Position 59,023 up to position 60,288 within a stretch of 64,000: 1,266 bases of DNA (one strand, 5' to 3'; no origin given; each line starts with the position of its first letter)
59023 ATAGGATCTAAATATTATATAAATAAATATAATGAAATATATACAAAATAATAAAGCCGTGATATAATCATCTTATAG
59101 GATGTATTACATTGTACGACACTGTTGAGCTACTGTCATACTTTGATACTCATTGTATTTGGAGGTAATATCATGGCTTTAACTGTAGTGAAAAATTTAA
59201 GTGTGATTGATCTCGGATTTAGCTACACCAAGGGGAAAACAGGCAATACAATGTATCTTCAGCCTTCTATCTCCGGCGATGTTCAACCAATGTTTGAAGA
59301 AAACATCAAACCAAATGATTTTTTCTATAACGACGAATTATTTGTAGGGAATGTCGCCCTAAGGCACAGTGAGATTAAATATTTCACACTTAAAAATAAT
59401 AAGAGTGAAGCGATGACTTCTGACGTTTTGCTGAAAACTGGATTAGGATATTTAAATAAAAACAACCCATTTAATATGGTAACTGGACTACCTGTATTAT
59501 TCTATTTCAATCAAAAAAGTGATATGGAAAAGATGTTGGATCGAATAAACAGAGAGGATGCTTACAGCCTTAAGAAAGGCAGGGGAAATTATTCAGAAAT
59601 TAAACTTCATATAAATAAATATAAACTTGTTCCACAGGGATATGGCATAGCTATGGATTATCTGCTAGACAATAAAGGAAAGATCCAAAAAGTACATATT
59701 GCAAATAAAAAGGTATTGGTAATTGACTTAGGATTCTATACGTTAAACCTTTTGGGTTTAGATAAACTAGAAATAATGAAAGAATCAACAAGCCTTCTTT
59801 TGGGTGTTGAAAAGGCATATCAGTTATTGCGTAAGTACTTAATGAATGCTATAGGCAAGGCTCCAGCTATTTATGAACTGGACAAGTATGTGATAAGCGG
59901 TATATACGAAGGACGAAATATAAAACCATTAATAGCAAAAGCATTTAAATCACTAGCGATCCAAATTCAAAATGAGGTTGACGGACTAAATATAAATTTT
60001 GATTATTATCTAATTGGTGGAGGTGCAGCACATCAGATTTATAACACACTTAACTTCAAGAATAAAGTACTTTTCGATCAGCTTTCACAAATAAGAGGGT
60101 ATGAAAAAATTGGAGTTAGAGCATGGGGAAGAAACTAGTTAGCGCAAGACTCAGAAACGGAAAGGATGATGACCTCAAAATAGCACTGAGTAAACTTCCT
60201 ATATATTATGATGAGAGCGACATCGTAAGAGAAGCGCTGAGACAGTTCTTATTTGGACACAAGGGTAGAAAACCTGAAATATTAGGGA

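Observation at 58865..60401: Actin-like ParM/Alp ATPase + RHH protein cassette with direct repeats bracketing its promoter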

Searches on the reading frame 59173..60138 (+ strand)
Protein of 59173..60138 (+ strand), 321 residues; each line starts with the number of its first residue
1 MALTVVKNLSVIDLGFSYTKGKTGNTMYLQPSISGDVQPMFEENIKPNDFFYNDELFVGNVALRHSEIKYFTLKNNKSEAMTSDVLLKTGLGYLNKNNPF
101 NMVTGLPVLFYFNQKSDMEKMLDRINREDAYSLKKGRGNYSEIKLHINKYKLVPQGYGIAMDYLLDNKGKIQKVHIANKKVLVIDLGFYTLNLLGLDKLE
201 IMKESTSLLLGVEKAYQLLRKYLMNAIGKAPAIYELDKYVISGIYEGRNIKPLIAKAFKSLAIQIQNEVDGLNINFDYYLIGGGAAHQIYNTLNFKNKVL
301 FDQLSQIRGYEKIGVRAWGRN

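Call 3: search_protein_families(library=pfam, proteins=[window:59173-60138:+], max_evalue=1)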
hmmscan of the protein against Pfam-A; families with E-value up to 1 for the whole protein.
window:59173-60138:+ (321 aa): 2 families
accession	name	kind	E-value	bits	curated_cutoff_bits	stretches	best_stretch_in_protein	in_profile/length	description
PF17989.7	ALP_N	-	2.6e-19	70.3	26.3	1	12-158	2-148/148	Actin like proteins N terminal domain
PF21522.3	MreB-like_C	-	4.3e-05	24.5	27.8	1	183-286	1-115/123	Archaeal actin homologue MreB-like, C-terminal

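Call 4: search_protein_families(library=phrogs, proteins=[window:59173-60138:+], max_evalue=0.1)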
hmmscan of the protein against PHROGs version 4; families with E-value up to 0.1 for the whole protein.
window:59173-60138:+ (321 aa): 2 families
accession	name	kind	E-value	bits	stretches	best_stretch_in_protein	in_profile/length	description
phrog_691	-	DNA, RNA and nucleotide metabolism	9.3e-39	134.5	1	8-319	4-327/329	partition protein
phrog_28961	-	unknown function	0.036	15.5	0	253-306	10-64/108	-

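Call 7: search_dna_similar(query=window:59173-60138:+, collection=phages, mode=protein, max_rows=40)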
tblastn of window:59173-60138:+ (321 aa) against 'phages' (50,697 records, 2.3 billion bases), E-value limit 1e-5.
Records with a match: 158; places in all: 159; records where one place covers at least 80% of the query: 124.
Best place of each record, by identity: <60% 158.
By first word of the organism name: Bacillus 155; Alicyclobacillus 1; Xanthomonas 1; Moorella 1.
By host as written in the record: Bacillus subtilis 26; Bacillus subtilis BEST7003 14; Bacillus thuringiensis subsp. kurstaki 8; Bacillus cereus 7; - 6; Bacillus megaterium 6; Bacillus thuringiensis subsp. kurstaki ATCC 33679 5; Bacillus sp. 4; and 45 more.
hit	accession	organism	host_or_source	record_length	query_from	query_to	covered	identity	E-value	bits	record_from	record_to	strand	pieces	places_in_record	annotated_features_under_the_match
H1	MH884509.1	Bacillus phage vB_BboS-125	Bacillus bogoriensis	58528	11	319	96%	46.3%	3e-82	276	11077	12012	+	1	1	plasmid segregation protein | hypothetical protein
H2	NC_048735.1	Bacillus phage vB_BboS-125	Bacillus bogoriensis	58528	11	319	96%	46.3%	3e-82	276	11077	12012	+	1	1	partition protein | hypothetical protein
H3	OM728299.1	Bacillus phage vB_BsuM-Goe19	Bacillus subtilis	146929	5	319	98%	27.8%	1e-15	84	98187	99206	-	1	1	hypothetical protein (x2)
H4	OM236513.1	Bacillus phage SP82G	Bacillus subtilis BEST7003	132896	5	319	98%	27.8%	1e-15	84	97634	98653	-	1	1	hypothetical protein | tRNA nucleotidyltransferase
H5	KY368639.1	Bacillus phage vB_BsuM-Goe2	Bacillus subtilis Goe2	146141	5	319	98%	27.8%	1e-15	84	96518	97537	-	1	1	plasmid segregation protein | hypothetical protein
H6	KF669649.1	Bacillus phage CampHawk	Bacillus subtilis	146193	5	319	98%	27.8%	1e-15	84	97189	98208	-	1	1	plasmid segregation protein | hypothetical protein | ribosome_binding_site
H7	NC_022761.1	Bacillus phage CampHawk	Bacillus subtilis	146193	5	319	98%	27.8%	1e-15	84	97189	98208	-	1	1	partition protein | hypothetical protein | ribosome_binding_site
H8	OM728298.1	Bacillus phage vB_BsuM-Goe16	Bacillus subtilis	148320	5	319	98%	27.6%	6e-17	87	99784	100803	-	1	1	hypothetical protein (x2)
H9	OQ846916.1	Alicyclobacillus phage KKP_3916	Alicyclobacillus acidoterrestris strain ...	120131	5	318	98%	27.7%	4e-22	102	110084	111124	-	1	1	hypothetical protein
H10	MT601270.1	Bacillus phage vB_BsuM-Goe9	Bacillus subtilis Delta6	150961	5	319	98%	27.3%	4e-15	82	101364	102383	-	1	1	putative actin-like protein | hypothetical protein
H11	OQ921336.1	Bacillus phage SPO1L1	Bacillus subtilis BEST7003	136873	5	319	98%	26.9%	3e-16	85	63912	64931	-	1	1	hypothetical protein (x2)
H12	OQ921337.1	Bacillus phage SPO1L2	Bacillus subtilis BEST7003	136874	5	319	98%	26.9%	3e-16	85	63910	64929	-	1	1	hypothetical protein (x2)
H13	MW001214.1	Bacillus phage SP8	Bacillus subtilis Marburg strain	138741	5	319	98%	26.9%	2e-15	83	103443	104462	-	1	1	hypothetical protein (x2)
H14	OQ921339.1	Bacillus phage SPO1L4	Bacillus subtilis BEST7003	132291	5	319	98%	26.9%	2e-15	83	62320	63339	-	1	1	hypothetical protein (x2)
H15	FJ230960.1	Bacillus phage SPO1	Bacillus subtilis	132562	5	319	98%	26.9%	3e-15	82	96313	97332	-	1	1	27.9: gp27.9 | 27.8: gp27.8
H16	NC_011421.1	Bacillus phage SPO1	Bacillus subtilis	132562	5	319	98%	26.9%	3e-15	82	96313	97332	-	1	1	27.9: partition protein | 27.8: gp27.8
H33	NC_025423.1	Bacillus phage CP-51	Bacillus cereus HER1399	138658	7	316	97%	26.3%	8e-18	90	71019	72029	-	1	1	partition protein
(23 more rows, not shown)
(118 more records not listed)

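Call 8: get_annotated_region(hit=H2, flank=5000)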
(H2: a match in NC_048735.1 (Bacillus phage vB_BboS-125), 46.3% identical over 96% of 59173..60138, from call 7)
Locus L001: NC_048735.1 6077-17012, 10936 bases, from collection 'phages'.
description: Bacillus phage vB_BboS-125, complete genome.
organism: Bacillus phage vB_BboS-125 (NCBI taxid 2419618)
taxonomy: Viruses; Duplodnaviria; Heunggongvirae; Uroviricota; Caudoviricetes; Elmenteitavirus; Elmenteitavirus ev125
host: Bacillus bogoriensis; source: Lake Elmenteita sediment; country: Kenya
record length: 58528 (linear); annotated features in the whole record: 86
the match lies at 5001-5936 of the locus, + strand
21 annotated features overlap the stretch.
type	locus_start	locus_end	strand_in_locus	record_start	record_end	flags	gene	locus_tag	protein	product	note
CDS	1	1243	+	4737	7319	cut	-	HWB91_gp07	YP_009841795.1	hypothetical protein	putative homolog of hypothetical protein IIK_05762 [Bacillus cereus VD102]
CDS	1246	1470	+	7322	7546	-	-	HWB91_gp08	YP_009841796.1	hypothetical protein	-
CDS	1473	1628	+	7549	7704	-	-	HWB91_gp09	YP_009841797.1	hypothetical protein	-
regulatory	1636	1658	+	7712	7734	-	-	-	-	terminator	putative transcriptional terminator, - 15.60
CDS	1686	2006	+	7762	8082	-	-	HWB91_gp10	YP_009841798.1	hypothetical protein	putative homolog of WP_012726108 hypothetical protein [Exiguobacterium sp. AT1b] and hypothetical protein PWYN_15855 ...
CDS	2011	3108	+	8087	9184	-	xlyA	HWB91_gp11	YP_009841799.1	endolysin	putative homolog of N-acetylmuramoyl-L-alanine amidase [Virgibacillus sp. SK37] and N-acetylmuramoyl-L-alanine amidase ...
CDS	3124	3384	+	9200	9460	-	-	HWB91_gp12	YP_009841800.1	holin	putative homolog of hypothetical protein [Clostridium sp. Maddingley MBC34-26], hypothetical protein CLQ_01851 ...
regulatory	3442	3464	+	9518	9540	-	-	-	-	terminator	putative transcriptional terminator, - 13.10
CDS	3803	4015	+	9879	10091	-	-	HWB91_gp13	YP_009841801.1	hypothetical protein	putative homolog of WP_012726111 hypothetical protein [Exiguobacterium sp. AT1b]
CDS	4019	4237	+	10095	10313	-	-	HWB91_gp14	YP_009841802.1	hypothetical protein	-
regulatory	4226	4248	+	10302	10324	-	-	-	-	terminator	putative transcriptional terminator, - 13.70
CDS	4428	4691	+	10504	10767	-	-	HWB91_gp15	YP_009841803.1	hypothetical protein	-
CDS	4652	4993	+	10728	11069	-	-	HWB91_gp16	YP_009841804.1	hypothetical protein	-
regulatory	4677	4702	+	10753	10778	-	-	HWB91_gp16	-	terminator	putative transcriptional terminator, - 18.10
CDS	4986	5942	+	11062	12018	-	-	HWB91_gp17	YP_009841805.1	partition protein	putative homolog of plasmid segregation protein [Bacillus phage CampHawk] and WP_019687532 hypothetical protein ...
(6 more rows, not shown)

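Call 11: search_solved_structures(query=window:59173-60138:+, max_evalue=1, show_alignments=1)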
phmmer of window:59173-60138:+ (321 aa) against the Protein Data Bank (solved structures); distinct sequences matched with E-value up to 1: 5.
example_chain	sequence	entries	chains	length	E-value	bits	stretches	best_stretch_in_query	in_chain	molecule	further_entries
6izr_1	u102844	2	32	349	4.1e-09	39.5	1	45-295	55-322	Putative plasmid segregation protein ParM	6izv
6ixw_C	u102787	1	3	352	4.3e-09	39.5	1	43-295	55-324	pCBH ParM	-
8x1i_B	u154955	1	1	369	4.4e-05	26.3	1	63-303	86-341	ParM present of genome of Desufitobacterium hafniense - Dh-cParM1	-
9rmi_G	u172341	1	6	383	0.002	20.9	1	82-227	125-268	CorM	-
1tw0_A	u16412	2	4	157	0.86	12.2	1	259-300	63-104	pathogenesis-related class 10 protein SPE-16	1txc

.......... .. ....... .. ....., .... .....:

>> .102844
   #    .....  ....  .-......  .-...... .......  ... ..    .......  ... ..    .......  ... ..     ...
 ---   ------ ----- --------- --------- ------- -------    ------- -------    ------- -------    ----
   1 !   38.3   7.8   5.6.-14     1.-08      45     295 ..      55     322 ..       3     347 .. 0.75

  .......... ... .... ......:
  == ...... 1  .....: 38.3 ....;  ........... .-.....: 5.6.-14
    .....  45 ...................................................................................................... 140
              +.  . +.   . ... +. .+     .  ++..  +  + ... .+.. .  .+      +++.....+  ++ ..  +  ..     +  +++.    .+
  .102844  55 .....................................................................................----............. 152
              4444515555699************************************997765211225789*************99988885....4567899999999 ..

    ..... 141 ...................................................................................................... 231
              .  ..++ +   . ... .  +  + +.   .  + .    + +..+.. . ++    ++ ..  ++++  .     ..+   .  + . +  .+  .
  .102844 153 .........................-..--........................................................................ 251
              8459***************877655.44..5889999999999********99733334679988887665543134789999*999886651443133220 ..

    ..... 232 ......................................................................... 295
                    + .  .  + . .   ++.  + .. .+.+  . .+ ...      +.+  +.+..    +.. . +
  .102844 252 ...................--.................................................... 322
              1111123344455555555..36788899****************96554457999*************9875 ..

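Call 14: search_protein_families(library=ncbifam, proteins=[window:59173-60138:+], max_evalue=1)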
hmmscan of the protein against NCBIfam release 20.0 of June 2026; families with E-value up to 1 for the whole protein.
window:59173-60138:+ (321 aa): 4 families
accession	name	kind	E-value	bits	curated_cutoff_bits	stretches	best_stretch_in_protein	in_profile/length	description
NF010498.0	PRK13917.1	equivalog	3.1e-09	36.5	417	1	142-314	148-334/344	plasmid segregation protein ParM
NF052678.1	morpho_FcmB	equivalog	4e-06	25.9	300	1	84-221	127-260/373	filament morphology actin-like protein FcmB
TIGR03739.1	PRTRC_D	hypoth_equivalog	2.5e-05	23.4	214.8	1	78-238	81-229/320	PRTRC system protein D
NF002503.0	PRK01844.1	equivalog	0.0055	16.6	135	1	204-235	10-41/73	YneF family protein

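Call 16: find_homologous_proteins(query=window:59173-60138:+, max_evalue=0.00001)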
Query window:59173-60138:+ (321 aa): 55 proteins with E <= 0.00001 among 3883 candidates.
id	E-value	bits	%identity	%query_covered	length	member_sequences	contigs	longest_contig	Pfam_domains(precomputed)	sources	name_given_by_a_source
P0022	1.7e-199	680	96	100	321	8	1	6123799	PF17989.8,PF21522.4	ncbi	ncbi:ParM/StbA family protein [Paenibacillus sp. ALE1]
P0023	1.7e-169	581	81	100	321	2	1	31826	PF17989.8,PF21522.4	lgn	-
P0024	5.0e-161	553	77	100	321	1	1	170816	PF17989.8,PF21522.4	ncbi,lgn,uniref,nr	ncbi:ParM/StbA family protein [Paenibacillus odorifer]|uniref:ParM/StbA family protein n=1 Tax=Paeni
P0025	7.3e-161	553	78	98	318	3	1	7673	PF17989.8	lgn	-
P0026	1.3e-158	545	76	98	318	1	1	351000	PF17989.8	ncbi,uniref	ncbi:hypothetical protein ACH6EH_07445 [Paenibacillus sp. JSM ZJ436]|uniref:ParM/StbA family protein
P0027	3.8e-157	541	74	99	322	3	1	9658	PF17989.8,PF21522.4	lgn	-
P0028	9.8e-157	539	76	98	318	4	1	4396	PF17989.8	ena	-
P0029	1.5e-155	535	75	98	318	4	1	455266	PF17989.8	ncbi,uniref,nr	ncbi:ParM/StbA family protein [Paenibacillus sp. ISL-20]|uniref:ParM/StbA family protein n=1 Tax=Pae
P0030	2.0e-153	528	73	97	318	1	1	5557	PF17989.8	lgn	-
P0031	1.3e-150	519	71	97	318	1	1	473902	PF17989.8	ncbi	ncbi:MAG: hypothetical protein ACQEXX_01080 [Bacillota bacterium]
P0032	2.3e-144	499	70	99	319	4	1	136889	PF17989.8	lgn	-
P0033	2.3e-139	482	66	100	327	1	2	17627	PF17989.8,PF21522.4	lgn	-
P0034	2.7e-137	475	66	100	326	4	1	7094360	PF17989.8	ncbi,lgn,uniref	ncbi:ParM/StbA family protein [Paenibacillus sp. FSL L8-0435]|uniref:ParM/StbA family protein n=1 Ta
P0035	1.0e-136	473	66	99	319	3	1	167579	PF17989.8,PF21522.4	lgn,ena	-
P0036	6.3e-136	471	66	99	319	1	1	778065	PF17989.8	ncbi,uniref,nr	ncbi:ParM/StbA family protein [Paenibacillus xylanexedens]|uniref:ParM/StbA family protein n=1 Tax=P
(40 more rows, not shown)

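Call 23: find_related_loci(query=window:59173-60138:+, collection=genome_contigs, flank=6000)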
Query window:59173-60138:+ (321 aa) in genome_contigs; peptide patterns used: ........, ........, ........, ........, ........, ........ (x = any residue, [..] = any of these).
82 stretches matched a pattern; 2 encode a relative of the query (tblastn E <= 1e-3); 2 distinct loci.
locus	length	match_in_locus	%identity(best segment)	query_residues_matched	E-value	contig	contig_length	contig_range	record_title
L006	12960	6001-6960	82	1-320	3e-180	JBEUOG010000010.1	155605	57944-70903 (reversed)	UNVERIFIED_CONTAM: Paenibacillus sp. PvR008 Ga0496862_10, whole genome shotgun sequence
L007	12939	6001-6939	57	6-318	2e-121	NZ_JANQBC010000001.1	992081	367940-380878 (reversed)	Paenibacillus radicibacter strain N1-5-1-14 Scaffold1_1, whole genome shotgun sequence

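Call 24: find_related_loci(query=window:59173-60138:+, collection=viral_contigs, flank=6000)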
Query window:59173-60138:+ (321 aa) in viral_contigs; peptide patterns used: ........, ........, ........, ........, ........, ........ (x = any residue, [..] = any of these).
14 stretches matched a pattern; 4 encode a relative of the query (tblastn E <= 1e-3); 4 distinct loci.
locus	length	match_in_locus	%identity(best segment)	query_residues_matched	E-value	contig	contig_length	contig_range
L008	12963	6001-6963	97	1-321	0e+0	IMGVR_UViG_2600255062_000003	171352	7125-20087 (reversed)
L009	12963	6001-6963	96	1-321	0e+0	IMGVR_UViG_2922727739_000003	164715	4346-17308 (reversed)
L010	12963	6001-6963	92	1-321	0e+0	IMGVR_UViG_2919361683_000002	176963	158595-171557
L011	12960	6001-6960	82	1-320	5e-180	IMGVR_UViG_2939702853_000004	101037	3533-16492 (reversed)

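Call 37: find_related_loci(query=A5, collection=viral_contigs, flank=4000)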
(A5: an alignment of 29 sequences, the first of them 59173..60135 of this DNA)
Query A5 (321 aa) in viral_contigs; peptide patterns used: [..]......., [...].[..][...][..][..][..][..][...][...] (x = any residue, [..] = any of these).
25 stretches matched a pattern; 15 encode a relative of the query (tblastn E <= 1e-3); 15 distinct loci.
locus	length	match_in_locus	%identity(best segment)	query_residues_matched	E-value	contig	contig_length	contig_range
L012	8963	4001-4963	97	1-321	0e+0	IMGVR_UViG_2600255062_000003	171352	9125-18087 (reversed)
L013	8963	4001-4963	96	1-321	0e+0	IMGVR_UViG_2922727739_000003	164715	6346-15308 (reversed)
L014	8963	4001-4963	92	1-321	0e+0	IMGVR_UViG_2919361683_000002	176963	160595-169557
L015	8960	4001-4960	82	1-320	1e-179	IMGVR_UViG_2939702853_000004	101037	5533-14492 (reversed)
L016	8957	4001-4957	69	1-319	1e-149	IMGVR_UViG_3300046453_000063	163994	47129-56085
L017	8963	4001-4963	64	1-321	4e-142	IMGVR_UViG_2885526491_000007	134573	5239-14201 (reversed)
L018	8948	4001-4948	65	3-318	1e-139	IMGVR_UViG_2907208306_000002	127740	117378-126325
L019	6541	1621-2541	63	12-318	7e-131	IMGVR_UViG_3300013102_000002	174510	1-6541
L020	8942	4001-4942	59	6-318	8e-120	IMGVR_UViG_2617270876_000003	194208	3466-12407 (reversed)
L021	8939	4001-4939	55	5-318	1e-116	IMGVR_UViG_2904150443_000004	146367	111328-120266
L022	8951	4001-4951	54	2-318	3e-112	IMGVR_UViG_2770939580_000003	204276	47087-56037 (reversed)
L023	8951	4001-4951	54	2-318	1e-110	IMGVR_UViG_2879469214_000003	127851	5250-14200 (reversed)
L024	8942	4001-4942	55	5-318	2e-112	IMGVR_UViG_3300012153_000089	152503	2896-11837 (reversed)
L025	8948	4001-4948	65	3-318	4e-142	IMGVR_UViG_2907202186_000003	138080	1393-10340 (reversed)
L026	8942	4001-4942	61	4-318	1e-129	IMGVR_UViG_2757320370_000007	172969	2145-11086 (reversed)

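Call 45: predict_structure(alignment_id=A5)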
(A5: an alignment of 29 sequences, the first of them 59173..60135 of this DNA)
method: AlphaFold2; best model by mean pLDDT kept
length: 321 residues; sequences in the alignment: 29
mean_pLDDT: 89.7   pTM: 0.87
mean pLDDT of the five models: 89.7, 88.3, 87.1, 86.4, 86.1
residues with pLDDT >= 90: 232; 70-90: 66; 50-70: 10; < 50: 13
segments of 3 or more residues with pLDDT < 50: 1-3, 71-79
pLDDT, mean of each block of 10 residues (from residue 1): 66 89 95 87 91 92 73 42 87 96 91 90 92 95 96 96 96 96 93 95 87 94 95 85 95 97 96 95 93 96 95 91 55
secondary structure, 60 per line:
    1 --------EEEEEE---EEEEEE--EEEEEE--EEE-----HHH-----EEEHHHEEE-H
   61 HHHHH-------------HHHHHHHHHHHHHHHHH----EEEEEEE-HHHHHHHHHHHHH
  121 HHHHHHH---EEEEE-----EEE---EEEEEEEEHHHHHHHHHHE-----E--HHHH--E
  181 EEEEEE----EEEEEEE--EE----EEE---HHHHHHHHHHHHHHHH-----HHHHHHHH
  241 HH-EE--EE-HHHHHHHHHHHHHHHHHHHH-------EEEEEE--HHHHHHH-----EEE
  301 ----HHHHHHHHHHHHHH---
elements in order: E9-14 E18-23 E26-31 E34-36 E50-52 E56-58 H60-65 H79-95 E100-106 H108-127 E131-135 E141-143 E147-154 H155-164 H174-177 E180-186 E191-197 E206-208 H212-227 H233-242 H251-270 E278-283 H286-292 E298-300 H305-318
